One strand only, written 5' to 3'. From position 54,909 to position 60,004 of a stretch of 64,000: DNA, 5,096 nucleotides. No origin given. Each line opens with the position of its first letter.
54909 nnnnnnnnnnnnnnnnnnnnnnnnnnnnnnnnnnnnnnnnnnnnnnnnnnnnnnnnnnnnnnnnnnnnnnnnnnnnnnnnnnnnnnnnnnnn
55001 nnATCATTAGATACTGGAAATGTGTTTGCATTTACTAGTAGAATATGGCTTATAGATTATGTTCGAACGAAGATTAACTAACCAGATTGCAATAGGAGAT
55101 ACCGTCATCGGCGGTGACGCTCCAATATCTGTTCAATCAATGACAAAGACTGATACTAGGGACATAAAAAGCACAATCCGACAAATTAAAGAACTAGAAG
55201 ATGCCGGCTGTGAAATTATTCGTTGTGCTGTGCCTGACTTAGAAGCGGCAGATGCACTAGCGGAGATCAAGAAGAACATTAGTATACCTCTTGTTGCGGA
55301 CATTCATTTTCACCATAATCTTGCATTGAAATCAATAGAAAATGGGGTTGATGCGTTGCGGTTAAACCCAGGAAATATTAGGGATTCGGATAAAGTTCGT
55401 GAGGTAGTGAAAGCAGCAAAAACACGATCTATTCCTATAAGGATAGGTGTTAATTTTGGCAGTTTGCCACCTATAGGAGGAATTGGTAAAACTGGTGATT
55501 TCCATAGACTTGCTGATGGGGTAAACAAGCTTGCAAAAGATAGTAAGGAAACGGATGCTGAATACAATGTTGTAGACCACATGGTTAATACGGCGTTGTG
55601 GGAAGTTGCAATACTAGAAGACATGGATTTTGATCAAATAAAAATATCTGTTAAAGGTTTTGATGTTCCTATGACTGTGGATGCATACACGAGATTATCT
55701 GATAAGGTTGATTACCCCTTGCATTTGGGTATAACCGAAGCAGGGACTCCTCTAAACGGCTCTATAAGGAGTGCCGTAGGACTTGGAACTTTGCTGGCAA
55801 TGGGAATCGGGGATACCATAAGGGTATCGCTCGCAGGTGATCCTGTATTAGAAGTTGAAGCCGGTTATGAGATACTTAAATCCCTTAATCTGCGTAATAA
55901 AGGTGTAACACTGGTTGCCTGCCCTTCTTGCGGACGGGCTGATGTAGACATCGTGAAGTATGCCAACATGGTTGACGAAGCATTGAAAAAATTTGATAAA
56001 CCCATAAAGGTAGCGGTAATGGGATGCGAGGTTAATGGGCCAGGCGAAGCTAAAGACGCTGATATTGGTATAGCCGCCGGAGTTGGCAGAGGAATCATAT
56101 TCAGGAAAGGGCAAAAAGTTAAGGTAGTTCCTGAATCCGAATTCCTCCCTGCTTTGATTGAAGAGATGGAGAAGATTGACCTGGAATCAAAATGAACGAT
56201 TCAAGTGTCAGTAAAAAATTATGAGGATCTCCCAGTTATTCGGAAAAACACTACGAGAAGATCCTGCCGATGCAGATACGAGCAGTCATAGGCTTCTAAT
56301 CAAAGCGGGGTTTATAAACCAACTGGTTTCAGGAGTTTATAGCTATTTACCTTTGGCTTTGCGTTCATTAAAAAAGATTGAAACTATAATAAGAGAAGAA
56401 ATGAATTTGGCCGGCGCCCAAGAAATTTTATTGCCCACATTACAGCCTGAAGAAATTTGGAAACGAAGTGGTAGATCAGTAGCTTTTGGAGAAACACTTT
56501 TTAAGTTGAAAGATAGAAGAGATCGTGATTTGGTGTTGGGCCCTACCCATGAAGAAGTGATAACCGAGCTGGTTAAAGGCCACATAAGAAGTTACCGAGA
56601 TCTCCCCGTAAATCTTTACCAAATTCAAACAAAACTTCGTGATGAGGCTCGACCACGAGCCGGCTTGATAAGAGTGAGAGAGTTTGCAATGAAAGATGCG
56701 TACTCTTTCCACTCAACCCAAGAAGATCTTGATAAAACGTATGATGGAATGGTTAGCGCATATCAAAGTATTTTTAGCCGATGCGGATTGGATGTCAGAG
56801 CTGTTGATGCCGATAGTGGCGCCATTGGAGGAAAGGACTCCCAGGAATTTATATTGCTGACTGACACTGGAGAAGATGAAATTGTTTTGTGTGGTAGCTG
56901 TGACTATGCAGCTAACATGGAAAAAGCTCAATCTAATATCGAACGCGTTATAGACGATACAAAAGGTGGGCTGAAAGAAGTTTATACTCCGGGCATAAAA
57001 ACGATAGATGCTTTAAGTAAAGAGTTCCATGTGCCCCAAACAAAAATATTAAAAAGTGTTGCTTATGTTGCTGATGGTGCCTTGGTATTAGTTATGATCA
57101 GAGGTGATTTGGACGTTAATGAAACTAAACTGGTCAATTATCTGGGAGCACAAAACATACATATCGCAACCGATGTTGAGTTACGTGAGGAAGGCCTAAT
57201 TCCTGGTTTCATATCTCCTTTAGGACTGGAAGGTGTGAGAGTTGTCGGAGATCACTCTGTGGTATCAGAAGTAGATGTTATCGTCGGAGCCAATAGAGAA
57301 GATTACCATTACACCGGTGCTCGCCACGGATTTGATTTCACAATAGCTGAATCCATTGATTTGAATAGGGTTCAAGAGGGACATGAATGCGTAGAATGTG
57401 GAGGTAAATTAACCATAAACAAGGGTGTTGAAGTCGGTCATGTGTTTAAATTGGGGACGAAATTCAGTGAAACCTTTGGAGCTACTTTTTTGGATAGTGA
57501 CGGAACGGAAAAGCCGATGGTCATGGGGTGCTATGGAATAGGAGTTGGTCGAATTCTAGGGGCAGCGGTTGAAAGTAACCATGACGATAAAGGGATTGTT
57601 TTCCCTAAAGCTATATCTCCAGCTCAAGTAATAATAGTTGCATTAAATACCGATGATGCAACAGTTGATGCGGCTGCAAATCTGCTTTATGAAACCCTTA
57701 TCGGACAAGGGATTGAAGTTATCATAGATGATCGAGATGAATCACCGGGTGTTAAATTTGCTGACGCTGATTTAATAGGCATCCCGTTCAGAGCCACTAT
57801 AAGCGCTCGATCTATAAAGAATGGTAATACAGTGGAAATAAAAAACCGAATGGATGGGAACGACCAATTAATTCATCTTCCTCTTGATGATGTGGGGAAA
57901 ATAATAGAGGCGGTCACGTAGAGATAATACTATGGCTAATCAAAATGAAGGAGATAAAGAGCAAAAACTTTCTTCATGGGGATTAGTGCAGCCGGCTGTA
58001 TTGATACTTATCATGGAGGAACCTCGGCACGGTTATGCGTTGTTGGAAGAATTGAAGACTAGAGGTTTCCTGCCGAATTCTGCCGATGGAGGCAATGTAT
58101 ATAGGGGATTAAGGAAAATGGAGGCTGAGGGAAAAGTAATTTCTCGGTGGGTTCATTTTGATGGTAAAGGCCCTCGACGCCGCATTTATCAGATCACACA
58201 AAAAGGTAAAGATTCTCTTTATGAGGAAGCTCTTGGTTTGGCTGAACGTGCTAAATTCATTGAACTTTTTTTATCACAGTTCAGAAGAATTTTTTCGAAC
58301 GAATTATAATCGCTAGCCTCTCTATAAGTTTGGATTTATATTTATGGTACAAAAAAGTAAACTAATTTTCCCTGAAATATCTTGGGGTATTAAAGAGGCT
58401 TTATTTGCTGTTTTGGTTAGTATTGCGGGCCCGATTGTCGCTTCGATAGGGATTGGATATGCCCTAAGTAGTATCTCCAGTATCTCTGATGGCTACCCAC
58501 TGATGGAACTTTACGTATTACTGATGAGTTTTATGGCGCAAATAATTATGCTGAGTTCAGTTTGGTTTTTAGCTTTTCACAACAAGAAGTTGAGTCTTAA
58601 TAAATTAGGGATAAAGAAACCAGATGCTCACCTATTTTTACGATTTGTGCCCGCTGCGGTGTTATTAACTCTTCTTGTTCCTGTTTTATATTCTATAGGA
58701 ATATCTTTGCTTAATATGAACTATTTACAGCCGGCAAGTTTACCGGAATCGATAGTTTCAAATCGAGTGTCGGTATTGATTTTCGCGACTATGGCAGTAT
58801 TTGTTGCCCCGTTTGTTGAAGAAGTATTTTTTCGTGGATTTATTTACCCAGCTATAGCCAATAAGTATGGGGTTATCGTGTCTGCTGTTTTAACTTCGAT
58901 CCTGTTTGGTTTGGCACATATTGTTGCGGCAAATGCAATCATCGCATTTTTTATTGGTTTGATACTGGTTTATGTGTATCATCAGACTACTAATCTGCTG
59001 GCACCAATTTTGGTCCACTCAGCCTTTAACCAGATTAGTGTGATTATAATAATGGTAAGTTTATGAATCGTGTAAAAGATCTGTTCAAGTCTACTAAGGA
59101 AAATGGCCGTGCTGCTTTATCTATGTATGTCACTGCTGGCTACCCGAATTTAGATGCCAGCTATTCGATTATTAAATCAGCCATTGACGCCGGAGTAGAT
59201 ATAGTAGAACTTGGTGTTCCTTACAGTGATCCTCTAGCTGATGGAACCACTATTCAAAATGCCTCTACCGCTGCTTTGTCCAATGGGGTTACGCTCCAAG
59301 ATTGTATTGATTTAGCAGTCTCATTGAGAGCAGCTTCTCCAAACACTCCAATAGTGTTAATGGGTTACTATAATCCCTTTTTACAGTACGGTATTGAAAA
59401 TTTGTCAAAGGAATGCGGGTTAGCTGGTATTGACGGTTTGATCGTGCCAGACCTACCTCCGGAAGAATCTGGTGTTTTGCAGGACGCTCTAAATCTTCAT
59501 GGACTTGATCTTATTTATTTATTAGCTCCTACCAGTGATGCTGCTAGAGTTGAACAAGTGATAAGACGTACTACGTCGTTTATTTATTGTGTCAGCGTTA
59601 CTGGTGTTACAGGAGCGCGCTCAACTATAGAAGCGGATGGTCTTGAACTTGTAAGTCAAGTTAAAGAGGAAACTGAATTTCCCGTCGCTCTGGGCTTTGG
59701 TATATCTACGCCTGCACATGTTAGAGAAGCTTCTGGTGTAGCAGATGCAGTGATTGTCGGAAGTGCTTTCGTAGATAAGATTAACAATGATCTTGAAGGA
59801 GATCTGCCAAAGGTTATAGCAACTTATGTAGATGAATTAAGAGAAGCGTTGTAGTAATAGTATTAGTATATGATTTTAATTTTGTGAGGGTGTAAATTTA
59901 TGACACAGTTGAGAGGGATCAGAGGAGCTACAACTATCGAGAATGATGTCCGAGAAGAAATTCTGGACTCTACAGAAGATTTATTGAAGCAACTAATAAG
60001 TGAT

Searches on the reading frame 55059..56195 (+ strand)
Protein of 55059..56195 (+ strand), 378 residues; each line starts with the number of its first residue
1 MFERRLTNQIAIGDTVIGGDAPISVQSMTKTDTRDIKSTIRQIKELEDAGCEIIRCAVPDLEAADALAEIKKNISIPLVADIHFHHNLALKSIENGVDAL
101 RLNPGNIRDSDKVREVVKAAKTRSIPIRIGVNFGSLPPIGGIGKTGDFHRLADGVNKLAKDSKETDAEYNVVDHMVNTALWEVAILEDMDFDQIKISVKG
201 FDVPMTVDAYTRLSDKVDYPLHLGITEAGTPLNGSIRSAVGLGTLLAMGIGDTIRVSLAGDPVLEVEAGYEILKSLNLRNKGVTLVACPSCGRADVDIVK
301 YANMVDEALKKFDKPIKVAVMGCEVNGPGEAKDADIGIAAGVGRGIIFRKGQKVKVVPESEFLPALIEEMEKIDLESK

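Call 58: search_protein_families(library=pfam, proteins=[window:55059-56195:+], max_evalue=0.00001)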
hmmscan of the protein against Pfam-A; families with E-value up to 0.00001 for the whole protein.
window:55059-56195:+ (378 aa): 1 family
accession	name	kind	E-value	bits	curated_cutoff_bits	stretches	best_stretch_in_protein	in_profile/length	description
PF04551.19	GcpE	-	1.3e-138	462.2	32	1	7-372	1-343/343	GcpE protein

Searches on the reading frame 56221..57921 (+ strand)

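Call 58: search_protein_families(library=pfam, proteins=[window:56221-57921:+], max_evalue=0.00001)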
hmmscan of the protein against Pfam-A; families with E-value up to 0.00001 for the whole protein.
window:56221-57921:+ (566 aa): 3 families
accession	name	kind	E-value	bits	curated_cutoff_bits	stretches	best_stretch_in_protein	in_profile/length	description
PF00587.30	tRNA-synt_2b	-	3.4e-39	135.2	29.3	1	94-453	1-179/179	tRNA synthetase class II core domain (G, H, P, S and T)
PF04073.20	tRNA_edit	-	1.3e-21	77.3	25.5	1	256-365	1-114/123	Aminoacyl-tRNA editing domain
PF03129.25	HGTP_anticodon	-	4.1e-18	65.7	21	1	469-562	1-91/94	Anticodon binding domain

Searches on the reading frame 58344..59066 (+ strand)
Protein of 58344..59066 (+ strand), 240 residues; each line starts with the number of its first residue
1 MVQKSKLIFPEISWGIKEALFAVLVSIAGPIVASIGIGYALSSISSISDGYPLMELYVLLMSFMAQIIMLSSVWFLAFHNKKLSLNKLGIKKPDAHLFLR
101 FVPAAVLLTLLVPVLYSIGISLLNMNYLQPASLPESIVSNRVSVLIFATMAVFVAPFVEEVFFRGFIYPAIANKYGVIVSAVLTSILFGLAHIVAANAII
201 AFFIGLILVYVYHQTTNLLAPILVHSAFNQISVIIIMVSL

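Call 58: search_protein_families(library=pfam, proteins=[window:58344-59066:+], max_evalue=0.00001)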
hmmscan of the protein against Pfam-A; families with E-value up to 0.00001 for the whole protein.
window:58344-59066:+ (240 aa): 1 family
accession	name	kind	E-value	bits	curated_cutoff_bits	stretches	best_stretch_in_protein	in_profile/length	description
PF02517.21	Rce1-like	-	1.8e-20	73.5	22.4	1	143-229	3-91/93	Type II CAAX prenyl endopeptidase Rce1-like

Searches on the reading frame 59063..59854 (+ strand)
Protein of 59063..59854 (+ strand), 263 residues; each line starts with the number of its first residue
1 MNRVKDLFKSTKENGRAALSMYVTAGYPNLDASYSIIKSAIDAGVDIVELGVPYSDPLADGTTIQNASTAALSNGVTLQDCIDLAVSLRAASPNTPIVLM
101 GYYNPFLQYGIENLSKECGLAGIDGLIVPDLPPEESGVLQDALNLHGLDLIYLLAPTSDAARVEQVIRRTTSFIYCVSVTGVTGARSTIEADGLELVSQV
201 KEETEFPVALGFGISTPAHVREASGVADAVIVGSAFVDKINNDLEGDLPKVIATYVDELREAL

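Call 59: search_protein_families(library=pfam, proteins=[window:59063-59854:+], max_evalue=0.0001)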
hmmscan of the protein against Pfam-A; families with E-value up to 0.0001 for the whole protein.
window:59063-59854:+ (263 aa): 1 family
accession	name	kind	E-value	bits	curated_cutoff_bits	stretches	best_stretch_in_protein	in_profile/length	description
PF00290.26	Trp_syntA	-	3.9e-85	285.3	27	1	8-247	1-240/259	Tryptophan synthase alpha chain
